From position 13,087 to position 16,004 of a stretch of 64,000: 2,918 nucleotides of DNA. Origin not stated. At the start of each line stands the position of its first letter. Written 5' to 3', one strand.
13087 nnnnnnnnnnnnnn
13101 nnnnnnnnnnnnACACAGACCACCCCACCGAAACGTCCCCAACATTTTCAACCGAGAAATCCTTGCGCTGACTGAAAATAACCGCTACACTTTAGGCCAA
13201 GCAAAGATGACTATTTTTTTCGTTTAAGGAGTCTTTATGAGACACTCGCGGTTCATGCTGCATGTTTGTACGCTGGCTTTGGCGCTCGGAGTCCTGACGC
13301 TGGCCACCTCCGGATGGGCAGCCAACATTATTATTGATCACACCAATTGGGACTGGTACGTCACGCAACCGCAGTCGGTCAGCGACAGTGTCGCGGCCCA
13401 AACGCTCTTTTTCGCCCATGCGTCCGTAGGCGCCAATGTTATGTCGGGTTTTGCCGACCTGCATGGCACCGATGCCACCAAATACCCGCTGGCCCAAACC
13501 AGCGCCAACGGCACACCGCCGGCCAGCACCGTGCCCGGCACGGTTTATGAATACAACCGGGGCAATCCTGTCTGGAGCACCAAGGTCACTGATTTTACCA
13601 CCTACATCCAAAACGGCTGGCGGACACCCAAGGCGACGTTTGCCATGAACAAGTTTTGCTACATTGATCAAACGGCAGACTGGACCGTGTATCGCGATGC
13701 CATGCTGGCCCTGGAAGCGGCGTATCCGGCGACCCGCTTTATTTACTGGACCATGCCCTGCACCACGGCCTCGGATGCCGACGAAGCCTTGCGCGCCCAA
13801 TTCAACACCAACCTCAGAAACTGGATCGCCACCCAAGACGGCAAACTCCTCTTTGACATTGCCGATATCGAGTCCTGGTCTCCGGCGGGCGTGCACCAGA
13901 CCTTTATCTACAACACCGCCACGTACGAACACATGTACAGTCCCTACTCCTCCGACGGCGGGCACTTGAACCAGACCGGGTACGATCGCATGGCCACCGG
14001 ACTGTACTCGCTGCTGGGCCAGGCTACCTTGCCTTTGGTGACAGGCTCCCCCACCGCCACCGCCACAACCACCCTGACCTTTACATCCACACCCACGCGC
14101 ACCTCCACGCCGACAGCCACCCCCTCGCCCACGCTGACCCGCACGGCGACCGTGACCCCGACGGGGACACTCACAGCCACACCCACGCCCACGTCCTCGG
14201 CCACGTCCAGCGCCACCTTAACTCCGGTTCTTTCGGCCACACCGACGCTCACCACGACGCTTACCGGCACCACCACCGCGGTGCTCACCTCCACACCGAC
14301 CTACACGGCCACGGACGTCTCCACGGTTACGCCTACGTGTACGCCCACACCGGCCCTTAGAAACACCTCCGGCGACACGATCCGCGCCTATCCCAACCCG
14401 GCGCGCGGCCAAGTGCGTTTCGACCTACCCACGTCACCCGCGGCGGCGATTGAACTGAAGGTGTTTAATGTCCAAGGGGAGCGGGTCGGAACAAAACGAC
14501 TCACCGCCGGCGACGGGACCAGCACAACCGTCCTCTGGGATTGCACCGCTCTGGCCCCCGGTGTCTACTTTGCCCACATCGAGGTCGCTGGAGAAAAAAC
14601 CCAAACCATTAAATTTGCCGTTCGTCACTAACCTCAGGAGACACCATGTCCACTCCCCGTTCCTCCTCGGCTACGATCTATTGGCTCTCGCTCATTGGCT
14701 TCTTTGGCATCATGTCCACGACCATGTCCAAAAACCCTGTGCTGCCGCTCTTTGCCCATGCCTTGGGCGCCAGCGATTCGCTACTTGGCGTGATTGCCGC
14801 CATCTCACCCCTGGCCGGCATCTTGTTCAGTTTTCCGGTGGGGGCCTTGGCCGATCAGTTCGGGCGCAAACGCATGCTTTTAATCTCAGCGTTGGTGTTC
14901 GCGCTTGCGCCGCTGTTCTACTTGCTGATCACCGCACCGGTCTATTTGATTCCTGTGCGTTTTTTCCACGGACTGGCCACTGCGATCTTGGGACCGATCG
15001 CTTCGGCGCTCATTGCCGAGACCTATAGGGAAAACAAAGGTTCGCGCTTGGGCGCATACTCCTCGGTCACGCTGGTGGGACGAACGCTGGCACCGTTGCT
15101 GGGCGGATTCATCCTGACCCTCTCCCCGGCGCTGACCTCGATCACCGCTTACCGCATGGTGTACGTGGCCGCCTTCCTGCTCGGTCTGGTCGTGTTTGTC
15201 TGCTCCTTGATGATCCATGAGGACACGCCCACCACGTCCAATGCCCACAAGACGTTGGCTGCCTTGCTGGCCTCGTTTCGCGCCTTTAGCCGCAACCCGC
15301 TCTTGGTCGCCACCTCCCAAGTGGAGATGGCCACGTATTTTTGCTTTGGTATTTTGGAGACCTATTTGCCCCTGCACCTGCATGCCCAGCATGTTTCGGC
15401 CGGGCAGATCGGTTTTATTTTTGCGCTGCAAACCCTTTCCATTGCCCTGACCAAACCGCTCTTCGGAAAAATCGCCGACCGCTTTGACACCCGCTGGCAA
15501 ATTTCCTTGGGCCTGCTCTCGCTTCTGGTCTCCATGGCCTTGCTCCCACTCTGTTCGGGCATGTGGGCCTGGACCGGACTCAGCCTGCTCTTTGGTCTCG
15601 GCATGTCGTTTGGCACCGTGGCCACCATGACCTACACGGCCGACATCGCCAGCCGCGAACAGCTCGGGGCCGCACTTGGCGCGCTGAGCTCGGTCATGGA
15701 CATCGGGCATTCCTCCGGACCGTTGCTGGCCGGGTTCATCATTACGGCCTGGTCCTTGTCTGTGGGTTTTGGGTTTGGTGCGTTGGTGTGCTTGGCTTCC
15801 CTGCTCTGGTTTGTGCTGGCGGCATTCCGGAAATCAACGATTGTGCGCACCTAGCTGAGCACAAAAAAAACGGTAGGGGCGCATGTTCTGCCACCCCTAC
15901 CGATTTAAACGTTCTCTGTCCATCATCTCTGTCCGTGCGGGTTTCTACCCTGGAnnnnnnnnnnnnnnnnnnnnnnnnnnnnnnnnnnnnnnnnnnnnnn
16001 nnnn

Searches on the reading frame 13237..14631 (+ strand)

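Call 90: search_protein_families(library=pfam, proteins=[window:13237-14631:+], max_evalue=0.0001)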
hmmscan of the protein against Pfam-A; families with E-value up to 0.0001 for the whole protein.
window:13237-14631:+ (464 aa): 1 family
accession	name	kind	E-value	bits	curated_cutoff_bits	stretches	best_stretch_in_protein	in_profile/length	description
PF18962.6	Por_Secre_tail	-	3.2e-08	34.2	27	1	385-456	2-70/75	Secretion system C-terminal sorting domain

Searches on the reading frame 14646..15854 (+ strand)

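Call 90: search_protein_families(library=pfam, proteins=[window:14646-15854:+], max_evalue=0.0001)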
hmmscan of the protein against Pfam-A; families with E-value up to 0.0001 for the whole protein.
window:14646-15854:+ (402 aa): 5 families
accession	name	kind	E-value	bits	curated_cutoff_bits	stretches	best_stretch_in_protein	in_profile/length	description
PF07690.21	MFS_1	-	1.7e-54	185.5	33.4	2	16-244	3-228/347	Major Facilitator Superfamily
PF05977.19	MFS_3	-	1.4e-13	50.6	27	2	39-176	39-182/524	Transmembrane secretion effector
PF12832.13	MFS_1_like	-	5.8e-13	49.1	25.2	1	30-371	19-367/373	MFS_1 like family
PF00083.30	Sugar_tr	-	4.4e-09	36.2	22.3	1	22-192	21-193/452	Sugar (and other) transporter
PF05631.20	MFS_5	-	7e-06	25.6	25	1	57-277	81-304/356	Sugar-tranasporters, 12 TM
